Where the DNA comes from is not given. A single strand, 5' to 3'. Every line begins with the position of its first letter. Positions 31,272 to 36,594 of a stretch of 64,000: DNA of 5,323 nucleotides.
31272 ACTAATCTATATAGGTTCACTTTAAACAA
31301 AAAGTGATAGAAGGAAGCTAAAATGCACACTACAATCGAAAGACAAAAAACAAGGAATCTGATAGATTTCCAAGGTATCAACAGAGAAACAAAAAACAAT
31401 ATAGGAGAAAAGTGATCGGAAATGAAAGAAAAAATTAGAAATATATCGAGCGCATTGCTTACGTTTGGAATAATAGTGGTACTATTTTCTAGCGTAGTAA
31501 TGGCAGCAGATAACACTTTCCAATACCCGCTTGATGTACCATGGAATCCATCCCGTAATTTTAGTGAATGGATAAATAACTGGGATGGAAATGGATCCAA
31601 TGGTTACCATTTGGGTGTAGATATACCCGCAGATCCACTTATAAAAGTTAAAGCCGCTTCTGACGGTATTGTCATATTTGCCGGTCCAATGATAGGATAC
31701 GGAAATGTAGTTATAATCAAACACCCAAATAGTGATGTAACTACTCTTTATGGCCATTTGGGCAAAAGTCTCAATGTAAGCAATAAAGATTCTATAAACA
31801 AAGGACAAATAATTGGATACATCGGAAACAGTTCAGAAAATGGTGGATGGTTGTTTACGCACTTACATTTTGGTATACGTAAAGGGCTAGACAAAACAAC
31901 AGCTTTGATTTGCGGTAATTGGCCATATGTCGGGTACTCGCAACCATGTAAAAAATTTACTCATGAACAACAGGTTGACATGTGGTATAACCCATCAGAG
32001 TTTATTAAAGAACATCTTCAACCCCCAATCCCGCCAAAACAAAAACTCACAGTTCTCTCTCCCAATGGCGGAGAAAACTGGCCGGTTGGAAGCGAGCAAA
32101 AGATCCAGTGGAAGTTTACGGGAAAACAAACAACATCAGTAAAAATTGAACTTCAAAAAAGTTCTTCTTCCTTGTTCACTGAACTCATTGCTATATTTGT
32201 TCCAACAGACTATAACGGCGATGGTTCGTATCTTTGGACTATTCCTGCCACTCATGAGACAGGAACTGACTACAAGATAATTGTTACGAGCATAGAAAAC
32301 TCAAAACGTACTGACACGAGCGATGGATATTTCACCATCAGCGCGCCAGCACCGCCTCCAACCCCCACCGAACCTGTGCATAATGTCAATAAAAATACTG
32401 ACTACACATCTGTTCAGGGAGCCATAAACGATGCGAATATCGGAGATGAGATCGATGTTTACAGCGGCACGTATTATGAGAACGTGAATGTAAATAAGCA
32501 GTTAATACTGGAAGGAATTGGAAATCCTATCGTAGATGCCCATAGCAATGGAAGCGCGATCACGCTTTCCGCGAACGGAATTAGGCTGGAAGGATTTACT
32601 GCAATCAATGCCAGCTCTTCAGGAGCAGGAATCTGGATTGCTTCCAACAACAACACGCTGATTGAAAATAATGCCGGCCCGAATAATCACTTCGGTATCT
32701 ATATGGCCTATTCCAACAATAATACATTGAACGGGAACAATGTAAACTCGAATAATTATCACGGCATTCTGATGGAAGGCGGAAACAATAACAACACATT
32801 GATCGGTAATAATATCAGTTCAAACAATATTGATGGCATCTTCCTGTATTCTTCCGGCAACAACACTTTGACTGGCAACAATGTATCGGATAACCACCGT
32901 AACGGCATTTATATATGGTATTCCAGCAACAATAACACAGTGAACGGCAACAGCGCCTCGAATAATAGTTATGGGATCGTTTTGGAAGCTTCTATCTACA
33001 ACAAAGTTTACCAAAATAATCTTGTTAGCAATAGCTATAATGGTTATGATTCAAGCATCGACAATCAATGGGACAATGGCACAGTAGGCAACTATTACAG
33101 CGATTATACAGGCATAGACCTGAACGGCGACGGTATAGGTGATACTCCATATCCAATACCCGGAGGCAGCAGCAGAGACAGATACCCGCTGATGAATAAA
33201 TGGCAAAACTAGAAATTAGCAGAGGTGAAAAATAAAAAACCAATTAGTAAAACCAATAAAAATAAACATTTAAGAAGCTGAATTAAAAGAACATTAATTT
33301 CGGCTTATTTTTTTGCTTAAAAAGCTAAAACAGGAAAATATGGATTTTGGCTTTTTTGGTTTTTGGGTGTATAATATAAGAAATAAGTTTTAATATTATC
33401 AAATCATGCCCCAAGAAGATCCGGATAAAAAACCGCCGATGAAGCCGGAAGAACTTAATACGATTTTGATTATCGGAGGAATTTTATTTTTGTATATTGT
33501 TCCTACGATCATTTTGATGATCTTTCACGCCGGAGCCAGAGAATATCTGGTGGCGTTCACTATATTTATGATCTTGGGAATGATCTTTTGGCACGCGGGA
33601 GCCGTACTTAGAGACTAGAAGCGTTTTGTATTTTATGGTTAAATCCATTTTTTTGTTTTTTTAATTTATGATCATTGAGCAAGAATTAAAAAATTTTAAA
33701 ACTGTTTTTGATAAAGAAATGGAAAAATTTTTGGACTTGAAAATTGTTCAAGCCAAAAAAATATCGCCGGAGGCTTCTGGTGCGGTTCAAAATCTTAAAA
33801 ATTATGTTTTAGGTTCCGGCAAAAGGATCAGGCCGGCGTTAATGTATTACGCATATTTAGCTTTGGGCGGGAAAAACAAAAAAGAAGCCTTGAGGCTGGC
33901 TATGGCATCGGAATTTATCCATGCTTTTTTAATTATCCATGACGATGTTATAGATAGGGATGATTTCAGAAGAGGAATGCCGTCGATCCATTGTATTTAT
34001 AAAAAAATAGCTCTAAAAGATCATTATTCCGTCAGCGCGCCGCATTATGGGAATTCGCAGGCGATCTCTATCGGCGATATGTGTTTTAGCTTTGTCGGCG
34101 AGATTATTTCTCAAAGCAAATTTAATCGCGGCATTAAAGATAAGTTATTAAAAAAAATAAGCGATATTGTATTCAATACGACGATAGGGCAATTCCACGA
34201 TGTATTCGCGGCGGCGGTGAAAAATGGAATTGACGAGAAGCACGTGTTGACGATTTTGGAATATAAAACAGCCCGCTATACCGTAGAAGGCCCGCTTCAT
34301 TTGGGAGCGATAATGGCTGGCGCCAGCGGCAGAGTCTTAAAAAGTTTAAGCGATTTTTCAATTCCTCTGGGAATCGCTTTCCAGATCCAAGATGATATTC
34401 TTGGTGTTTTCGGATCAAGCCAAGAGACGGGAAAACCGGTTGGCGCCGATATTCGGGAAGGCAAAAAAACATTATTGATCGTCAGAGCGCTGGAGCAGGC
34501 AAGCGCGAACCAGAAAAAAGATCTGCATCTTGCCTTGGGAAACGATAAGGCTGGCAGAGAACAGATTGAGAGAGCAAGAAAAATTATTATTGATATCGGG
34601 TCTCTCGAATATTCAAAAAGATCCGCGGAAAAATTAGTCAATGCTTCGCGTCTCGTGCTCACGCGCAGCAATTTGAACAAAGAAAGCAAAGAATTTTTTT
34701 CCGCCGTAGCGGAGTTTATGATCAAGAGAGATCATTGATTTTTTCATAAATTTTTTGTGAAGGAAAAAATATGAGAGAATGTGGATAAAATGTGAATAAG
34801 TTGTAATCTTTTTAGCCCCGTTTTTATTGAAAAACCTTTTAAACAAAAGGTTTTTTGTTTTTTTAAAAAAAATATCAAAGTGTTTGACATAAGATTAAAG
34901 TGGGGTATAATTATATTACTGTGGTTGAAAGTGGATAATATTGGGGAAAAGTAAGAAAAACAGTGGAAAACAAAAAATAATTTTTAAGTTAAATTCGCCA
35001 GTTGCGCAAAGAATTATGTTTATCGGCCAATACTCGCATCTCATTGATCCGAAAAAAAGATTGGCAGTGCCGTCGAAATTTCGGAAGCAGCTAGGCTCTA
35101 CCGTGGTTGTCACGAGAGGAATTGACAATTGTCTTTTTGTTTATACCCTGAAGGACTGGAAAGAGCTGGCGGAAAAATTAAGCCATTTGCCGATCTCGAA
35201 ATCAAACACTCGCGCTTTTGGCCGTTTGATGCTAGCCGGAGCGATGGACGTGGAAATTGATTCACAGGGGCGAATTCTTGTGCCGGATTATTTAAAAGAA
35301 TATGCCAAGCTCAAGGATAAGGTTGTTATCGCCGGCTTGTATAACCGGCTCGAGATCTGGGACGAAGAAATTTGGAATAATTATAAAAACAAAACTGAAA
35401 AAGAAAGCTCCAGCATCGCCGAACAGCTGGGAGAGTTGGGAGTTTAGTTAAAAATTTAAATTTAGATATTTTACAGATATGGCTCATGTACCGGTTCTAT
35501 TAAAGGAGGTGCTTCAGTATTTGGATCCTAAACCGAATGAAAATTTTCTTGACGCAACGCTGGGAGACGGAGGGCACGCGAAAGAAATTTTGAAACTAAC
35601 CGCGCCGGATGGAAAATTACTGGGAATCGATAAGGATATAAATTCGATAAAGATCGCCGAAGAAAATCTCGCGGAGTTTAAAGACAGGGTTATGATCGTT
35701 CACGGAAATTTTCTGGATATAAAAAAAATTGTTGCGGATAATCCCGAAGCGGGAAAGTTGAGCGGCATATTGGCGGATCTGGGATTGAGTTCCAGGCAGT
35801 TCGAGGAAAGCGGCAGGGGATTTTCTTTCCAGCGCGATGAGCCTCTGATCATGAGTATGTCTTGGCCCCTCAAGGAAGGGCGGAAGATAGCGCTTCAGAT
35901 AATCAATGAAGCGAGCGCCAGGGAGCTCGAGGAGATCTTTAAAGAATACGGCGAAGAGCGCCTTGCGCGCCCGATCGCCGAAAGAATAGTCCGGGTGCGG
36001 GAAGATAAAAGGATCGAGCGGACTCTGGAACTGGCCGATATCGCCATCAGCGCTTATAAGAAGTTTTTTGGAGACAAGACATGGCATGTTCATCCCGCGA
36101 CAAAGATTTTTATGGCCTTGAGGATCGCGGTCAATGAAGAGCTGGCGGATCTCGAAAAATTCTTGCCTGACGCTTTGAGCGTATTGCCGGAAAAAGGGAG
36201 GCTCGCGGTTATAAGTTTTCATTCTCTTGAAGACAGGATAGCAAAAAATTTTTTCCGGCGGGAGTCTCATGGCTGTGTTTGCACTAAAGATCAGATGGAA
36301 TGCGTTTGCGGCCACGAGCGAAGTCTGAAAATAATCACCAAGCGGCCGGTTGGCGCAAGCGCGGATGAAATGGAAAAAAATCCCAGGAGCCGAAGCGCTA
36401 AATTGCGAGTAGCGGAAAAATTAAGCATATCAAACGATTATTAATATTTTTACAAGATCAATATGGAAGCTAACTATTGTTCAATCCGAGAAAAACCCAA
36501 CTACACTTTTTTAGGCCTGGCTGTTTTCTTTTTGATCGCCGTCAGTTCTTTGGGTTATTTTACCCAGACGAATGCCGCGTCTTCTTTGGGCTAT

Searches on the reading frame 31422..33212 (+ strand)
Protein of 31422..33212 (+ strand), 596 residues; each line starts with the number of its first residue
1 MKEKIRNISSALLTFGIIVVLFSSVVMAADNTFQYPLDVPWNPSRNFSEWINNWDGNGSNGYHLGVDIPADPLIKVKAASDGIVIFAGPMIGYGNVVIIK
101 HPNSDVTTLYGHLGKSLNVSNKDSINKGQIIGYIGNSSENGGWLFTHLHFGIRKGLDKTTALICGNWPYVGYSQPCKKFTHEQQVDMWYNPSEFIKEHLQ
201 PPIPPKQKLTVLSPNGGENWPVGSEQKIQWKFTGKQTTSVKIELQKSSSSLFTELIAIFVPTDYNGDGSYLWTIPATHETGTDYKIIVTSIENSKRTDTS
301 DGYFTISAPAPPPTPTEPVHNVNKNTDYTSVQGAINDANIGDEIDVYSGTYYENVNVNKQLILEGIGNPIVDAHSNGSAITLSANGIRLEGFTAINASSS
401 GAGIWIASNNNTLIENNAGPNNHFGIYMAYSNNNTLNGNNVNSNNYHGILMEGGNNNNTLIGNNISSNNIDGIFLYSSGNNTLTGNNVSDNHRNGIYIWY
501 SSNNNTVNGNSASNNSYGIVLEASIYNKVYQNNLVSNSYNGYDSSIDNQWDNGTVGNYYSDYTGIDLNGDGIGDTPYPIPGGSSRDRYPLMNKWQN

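Call 72: search_protein_families(library=pfam, proteins=[window:31422-33212:+], max_evalue=0.001)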
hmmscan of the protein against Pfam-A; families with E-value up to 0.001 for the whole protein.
window:31422-33212:+ (596 aa): 4 families
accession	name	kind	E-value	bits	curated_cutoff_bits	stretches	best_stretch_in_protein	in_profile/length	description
PF05048.19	NosD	-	2.9e-25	89.4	23.6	1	377-564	7-212/212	Periplasmic copper-binding protein (NosD)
PF01551.29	Peptidase_M23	-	2.7e-23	82.4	28.7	1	62-155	2-90/96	Peptidase family M23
PF13229.12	Beta_helix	-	1.7e-16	60.7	25.9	1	376-511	22-157/158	Right handed beta helix region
PF10342.15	Kre9_KNH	-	4.9e-08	34.1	24.6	1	213-296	1-85/94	Kre9/KNH-like N-terminal Ig-like domain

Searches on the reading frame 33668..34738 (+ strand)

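Call 72: search_protein_families(library=pfam, proteins=[window:33668-34738:+], max_evalue=0.001)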
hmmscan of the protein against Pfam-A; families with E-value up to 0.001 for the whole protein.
window:33668-34738:+ (356 aa): 1 family
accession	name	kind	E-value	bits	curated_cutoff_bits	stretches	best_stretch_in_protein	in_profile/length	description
PF00348.22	polyprenyl_synt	-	2.8e-60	204.1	27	1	43-306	7-250/251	Polyprenyl synthetase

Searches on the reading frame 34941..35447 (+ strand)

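Call 90: search_protein_families(library=pfam, proteins=[window:34941-35447:+], max_evalue=0.001)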
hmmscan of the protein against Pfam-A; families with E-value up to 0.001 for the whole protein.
window:34941-35447:+ (168 aa): 1 family
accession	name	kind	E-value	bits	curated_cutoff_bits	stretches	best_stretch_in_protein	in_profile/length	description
PF02381.23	MraZ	-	2e-37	127.4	23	2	97-159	1-63/72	MraZ protein, putative antitoxin-like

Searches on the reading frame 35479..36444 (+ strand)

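Call 90: search_protein_families(library=pfam, proteins=[window:35479-36444:+], max_evalue=0.001)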
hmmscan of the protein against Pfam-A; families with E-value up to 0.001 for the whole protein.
window:35479-36444:+ (321 aa): 2 families
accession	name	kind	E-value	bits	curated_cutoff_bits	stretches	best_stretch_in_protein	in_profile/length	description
PF01795.25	Methyltransf_5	-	2.3e-101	339.8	27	1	2-314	3-308/309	MraW methylase family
PF13847.12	Methyltransf_31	-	6.7e-06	26.3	27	1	18-87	2-72/145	Methyltransferase domain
